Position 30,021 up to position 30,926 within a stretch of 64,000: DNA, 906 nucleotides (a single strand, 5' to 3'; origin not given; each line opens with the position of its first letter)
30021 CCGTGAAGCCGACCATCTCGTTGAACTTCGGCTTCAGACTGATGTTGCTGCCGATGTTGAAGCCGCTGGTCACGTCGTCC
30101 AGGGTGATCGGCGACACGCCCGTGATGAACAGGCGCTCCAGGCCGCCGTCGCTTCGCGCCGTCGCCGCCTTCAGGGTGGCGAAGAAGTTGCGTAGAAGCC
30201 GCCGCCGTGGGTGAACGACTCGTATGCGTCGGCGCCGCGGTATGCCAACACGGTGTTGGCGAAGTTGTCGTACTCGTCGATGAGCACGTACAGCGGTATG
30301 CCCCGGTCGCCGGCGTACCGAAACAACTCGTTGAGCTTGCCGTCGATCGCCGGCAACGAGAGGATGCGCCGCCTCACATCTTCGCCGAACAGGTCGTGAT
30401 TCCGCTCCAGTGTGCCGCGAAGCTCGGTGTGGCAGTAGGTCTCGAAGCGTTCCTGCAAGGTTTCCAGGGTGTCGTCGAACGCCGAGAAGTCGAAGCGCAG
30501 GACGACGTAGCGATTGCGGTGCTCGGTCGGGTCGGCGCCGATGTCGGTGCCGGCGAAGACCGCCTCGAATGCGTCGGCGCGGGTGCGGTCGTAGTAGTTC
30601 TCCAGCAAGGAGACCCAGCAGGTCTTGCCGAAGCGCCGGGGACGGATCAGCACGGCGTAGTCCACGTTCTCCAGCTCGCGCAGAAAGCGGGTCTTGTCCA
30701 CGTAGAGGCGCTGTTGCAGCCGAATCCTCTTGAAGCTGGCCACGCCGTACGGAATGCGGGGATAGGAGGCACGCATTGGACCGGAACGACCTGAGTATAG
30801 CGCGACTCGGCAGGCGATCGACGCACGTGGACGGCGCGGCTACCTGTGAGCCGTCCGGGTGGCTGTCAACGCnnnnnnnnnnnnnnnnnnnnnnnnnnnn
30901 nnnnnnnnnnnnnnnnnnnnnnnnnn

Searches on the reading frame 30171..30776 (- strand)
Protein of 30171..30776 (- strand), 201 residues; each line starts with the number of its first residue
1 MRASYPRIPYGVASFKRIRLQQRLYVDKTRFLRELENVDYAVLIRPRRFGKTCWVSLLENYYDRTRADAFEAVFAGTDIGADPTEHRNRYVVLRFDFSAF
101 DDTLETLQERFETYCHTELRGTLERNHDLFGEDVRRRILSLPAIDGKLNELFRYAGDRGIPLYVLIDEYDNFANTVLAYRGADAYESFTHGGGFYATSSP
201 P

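Call 19: search_protein_families(library=pfam, proteins=[window:30171-30776:-], max_evalue=0.01)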
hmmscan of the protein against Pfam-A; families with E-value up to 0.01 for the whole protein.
window:30171-30776:- (201 aa): 1 family
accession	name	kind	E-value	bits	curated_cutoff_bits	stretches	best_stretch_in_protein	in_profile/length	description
PF09820.16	AAA-ATPase_like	-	9e-37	127.3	26.1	1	9-189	1-167/201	Predicted AAA-ATPase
